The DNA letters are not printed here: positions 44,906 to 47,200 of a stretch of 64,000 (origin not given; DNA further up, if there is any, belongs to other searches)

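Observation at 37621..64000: Corrinoid methyl-transfer island with six divergent non-Pyl MttB paralogs sharing one MT2, one activase and two corrinoid carriers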

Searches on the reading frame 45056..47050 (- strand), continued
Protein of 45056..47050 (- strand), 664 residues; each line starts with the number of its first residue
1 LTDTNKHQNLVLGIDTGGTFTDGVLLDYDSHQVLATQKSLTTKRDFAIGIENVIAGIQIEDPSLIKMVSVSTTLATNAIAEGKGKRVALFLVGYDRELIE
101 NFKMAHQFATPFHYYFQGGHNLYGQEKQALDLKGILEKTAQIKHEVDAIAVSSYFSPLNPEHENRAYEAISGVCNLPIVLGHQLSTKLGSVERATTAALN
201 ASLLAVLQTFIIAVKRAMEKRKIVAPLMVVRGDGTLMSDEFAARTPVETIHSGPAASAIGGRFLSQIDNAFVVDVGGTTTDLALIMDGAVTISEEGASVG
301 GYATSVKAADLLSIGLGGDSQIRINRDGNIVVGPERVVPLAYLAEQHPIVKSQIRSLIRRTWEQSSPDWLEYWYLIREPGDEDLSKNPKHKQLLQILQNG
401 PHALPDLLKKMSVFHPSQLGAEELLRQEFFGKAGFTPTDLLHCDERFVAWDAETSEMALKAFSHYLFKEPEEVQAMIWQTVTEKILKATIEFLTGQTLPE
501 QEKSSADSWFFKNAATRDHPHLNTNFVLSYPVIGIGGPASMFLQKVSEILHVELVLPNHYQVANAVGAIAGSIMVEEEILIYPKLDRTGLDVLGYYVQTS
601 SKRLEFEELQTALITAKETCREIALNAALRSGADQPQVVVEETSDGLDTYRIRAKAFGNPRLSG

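Call 51: fold_search(model_id=the predicted structure, library=pdb)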
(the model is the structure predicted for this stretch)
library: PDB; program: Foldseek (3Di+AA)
matches with E <= 10: 1360; with E <= 0.001: 63
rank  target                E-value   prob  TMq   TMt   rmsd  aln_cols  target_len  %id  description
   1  5svc_B                3.7e-22  1.00  0.58  0.55   9.7       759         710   16  Mechanism of ATP-Dependent Acetone Carboxylation, Acetone Carboxylase nucleotide-free structure (released 2017-08-09)
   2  5svb_B                1.5e-20  1.00  0.55  0.52   8.5       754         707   15  Mechanism of ATP-Dependent Acetone Carboxylation, Acetone Carboxylase AMP bound structure (released 2017-08-09)
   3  5m45_B                1.7e-20  1.00  0.56  0.53   9.6       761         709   16  Structure of Acetone Carboxylase purified from Xanthobacter autotrophicus (released 2017-08-09)
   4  5l9w_B                1.7e-20  1.00  0.51  0.49   9.5       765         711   17  Crystal structure of the Apc core complex (released 2017-01-18)
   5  9h03_A                2.3e-20  1.00  0.53  0.30  11.3       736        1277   16  NMHase, dihydrouridine, 2.1A, CC_mask=0.7859 (released 2025-10-15)
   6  6yra_A                8.7e-18  1.00  0.53  0.52   8.2       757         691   17  Crystal structure of ATP-dependent caprolactamase from Pseudomonas jessenii (released 2021-04-21)
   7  5l9w_b                2.6e-17  1.00  0.52  0.53   9.2       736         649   15  Crystal structure of the Apc core complex (released 2017-01-18)
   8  3cet_B                1.7e-06  1.00  0.26  0.47  13.1       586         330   12  Crystal structure of the pantheonate kinase-like protein Q6M145 at the resolution 1.8 A. Northeast Structural Genomics (released 2008-03-18)
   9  3c0b_B                1.1e-05  1.00  0.26  0.47  11.1       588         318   11  Crystal structure of the conserved archaeal protein Q6M145. Northeast Structural Genomics Consortium target MrR63 (released 2008-02-26)
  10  3gbt                  1.8e-05  0.99  0.22  0.28  22.8       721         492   13  Crystal structure of gluconate kinase from Lactobacillus acidophilus (released 2009-03-10)
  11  7nie_A                3.4e-05  0.99  0.23  0.30  23.1       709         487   10  putative glycerol kinase-like proteins anchored on an array of voltage dependent anion channels in the outer mitochond (released 2021-10-13)
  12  4c1n_I                3.6e-05  0.89  0.14  0.17  20.7       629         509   11  Corrinoid protein reactivation complex with activator (released 2014-08-13)
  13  3c0b_C                5.2e-05  0.99  0.18  0.32  19.3       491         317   12  Crystal structure of the conserved archaeal protein Q6M145. Northeast Structural Genomics Consortium target MrR63 (released 2008-02-26)
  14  5hu2                  6.4e-05  0.99  0.20  0.29  15.3       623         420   11  Sugar kinases from Synechococcus elongatus PCC7942-T11A (released 2016-06-08)
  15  3c0b_A                7.5e-05  1.00  0.25  0.46  12.2       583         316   11  Crystal structure of the conserved archaeal protein Q6M145. Northeast Structural Genomics Consortium target MrR63 (released 2008-02-26)
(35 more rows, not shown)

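Call 56: search_protein_families(library=pfam, proteins=[L033:9488-10429:+, L029:793-1974:+, L083:9758-10261:+, L019:4074-4718:+, L019:144-1184:+, L017:15391-16155:+, L059:12932-14020:+])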
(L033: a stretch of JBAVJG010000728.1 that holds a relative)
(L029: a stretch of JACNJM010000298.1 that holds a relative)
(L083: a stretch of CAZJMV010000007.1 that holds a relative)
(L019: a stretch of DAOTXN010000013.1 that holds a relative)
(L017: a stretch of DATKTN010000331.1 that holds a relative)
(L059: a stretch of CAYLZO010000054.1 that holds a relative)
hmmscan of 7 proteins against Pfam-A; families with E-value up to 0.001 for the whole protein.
L033:9488-10429:+ (313 aa): 5 families
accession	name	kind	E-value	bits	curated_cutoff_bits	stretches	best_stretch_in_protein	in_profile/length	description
PF00892.27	EamA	-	1.6e-39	135.7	28.2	2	162-295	2-134/135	EamA-like transporter family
PF16913.11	PUNUT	-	2.1e-06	27.7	30.6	1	220-303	64-153/321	Purine nucleobase transmembrane transport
PF03151.22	TPT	-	2.3e-05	24.4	30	1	71-212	56-199/291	Triose-phosphate Transporter family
PF05653.20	Mg_trans_NIPA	-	0.00049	19.8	26.2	1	223-296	50-121/295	Magnesium transporter NIPA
PF04142.21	Nuc_sug_transp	-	0.00072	19.2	27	1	242-309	101-168/315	Nucleotide-sugar transporter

L029:793-1974:+ (393 aa): 6 families
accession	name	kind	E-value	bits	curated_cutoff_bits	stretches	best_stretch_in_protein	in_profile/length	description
PF01266.30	DAO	-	2.4e-80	271.1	27.9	1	6-363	1-353/353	FAD dependent oxidoreductase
PF00890.30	FAD_binding_2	-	1.6e-08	34.7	20.4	1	6-209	1-205/414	FAD binding domain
PF01494.25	FAD_binding_3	-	6.2e-08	32.7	22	1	5-46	2-43/349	FAD binding domain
PF13450.12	NAD_binding_8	-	1.5e-06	28.8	21.9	1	9-36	1-28/68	NAD(P)-binding Rossmann-like domain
PF00070.33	Pyr_redox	-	0.0004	21.3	22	1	7-35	2-30/82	Pyridine nucleotide-disulphide oxidoreductase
PF01946.23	Thi4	-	0.00048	19.9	26.2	1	4-41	17-55/235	Thi4 family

L083:9758-10261:+ (167 aa): 1 family
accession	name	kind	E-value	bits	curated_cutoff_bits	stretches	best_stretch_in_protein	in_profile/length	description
PF04073.20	tRNA_edit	-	1.6e-22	80.3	25.5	1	33-150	5-118/123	Aminoacyl-tRNA editing domain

L019:4074-4718:+ (214 aa): 1 family
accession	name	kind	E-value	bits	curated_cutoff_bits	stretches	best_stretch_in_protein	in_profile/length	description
PF00571.33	CBS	-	8.7e-35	119.3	24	2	78-132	1-56/57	CBS domain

L019:144-1184:+ (346 aa): 1 family
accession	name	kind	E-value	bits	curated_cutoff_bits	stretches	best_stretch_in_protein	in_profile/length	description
PF02653.21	BPD_transp_2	-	7.2e-34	117.6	26.8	1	52-323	2-269/269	Branched-chain amino acid transport system / permease component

L017:15391-16155:+ (254 aa): 0 families

L059:12932-14020:+ (362 aa): 1 family
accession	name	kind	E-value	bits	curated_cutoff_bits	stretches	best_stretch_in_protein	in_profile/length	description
PF02423.21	OCD_Mu_crystall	-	1.5e-66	225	24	1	47-354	7-313/314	Ornithine cyclodeaminase/mu-crystallin family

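Call 76: search_protein_families(library=pfam, proteins=[L044:10210-11760:-, L059:881-2368:-, L061:523-1872:+, L073:18626-19972:+, L050:1943-3253:+, L023:16-1239:-, L071:82-813:+])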
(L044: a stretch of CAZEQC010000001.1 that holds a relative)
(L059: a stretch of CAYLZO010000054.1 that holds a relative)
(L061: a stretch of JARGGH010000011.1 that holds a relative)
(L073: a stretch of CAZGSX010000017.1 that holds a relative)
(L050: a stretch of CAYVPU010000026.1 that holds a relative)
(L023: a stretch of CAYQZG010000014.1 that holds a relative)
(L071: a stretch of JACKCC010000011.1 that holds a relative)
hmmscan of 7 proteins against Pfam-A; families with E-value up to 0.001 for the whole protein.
L044:10210-11760:- (516 aa): 2 families
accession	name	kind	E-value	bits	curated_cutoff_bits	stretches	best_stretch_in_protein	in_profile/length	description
PF03023.19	MurJ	-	2.7e-88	297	27.4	1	37-471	1-438/451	Lipid II flippase MurJ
PF01554.23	MatE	-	0.00087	19.5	24.9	0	250-403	13-161/161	MatE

L059:881-2368:- (495 aa): 0 families

L061:523-1872:+ (449 aa): 11 families
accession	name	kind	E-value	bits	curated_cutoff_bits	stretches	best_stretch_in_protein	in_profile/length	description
PF07992.20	Pyr_redox_2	-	2.5e-27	96.5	26.1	1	6-298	2-281/291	Pyridine nucleotide-disulphide oxidoreductase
PF04324.20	Fer2_BFD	-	3.2e-11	43.8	26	1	367-418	1-49/50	BFD-like [2Fe-2S] binding domain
PF12831.13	FAD_oxidored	-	4.6e-11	43.1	27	1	6-43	1-38/416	FAD dependent oxidoreductase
PF13450.12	NAD_binding_8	-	1.7e-09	38.2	21.9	1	9-60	1-52/68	NAD(P)-binding Rossmann-like domain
PF00890.30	FAD_binding_2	-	4.7e-08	33.1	20.4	1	6-41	1-36/414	FAD binding domain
PF03486.20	HI0933_like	-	8e-08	32.5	50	1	6-44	2-40/244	HI0933-like protein Rossmann domain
PF01266.30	DAO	-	4.3e-07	30.2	27.9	1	6-65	1-58/353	FAD dependent oxidoreductase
PF01134.28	GIDA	-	1.4e-06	28.1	22.1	1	6-39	1-34/391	Glucose inhibited division protein A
PF01946.23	Thi4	-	5.6e-05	22.9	26.2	1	5-42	18-56/235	Thi4 family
PF13738.12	Pyr_redox_3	-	6.7e-05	22.7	30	0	9-35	2-29/305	Pyridine nucleotide-disulphide oxidoreductase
PF17806.6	SO_alpha_A3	-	0.0002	22.1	23.1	1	374-445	12-83/87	Sarcosine oxidase A3 domain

L073:18626-19972:+ (448 aa): 4 families
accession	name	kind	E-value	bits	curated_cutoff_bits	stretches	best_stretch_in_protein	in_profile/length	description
PF13529.12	Peptidase_C39_2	-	1.9e-17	64.6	24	1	140-253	6-142/143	Peptidase_C39 like family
PF07719.23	TPR_2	-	8.5e-09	35.3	27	0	403-431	2-30/34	Tetratricopeptide repeat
PF00515.34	TPR_1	-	7.9e-06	25.9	27.8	0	334-361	3-30/34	Tetratricopeptide repeat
PF12385.14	Peptidase_C70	-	0.0003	21.2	19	1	142-256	15-126/141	Papain-like cysteine protease AvrRpt2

L050:1943-3253:+ (436 aa): 2 families
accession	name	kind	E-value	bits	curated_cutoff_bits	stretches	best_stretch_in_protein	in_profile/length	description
PF09861.14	Lar_N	-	2.3e-44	151.5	23.3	1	8-202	2-196/204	Lactate racemase N-terminal domain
PF21113.2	LarA_C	-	0.00033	21.1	25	0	308-426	32-147/152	Lactate racemase C-terminal domain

L023:16-1239:- (407 aa): 0 families

L071:82-813:+ (243 aa): 5 families
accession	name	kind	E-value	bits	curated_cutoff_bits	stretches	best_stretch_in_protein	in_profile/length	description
PF00005.33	ABC_tran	-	4.3e-25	89.3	25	1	21-166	2-135/137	ABC transporter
PF12399.14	BCA_ABC_TP_C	-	2.7e-08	33.7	25.5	1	216-241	1-26/27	Branched-chain amino acid ATP-binding cassette transporter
PF13304.12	AAA_21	-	5.1e-05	23.9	27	0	32-50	1-19/304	AAA domain, putative AbiEii toxin, Type IV TA system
PF13476.12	AAA_23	-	9.7e-05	23.5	27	1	23-51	13-40/201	AAA domain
PF13604.12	AAA_30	-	0.00019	21.7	27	0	29-65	17-53/191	AAA domain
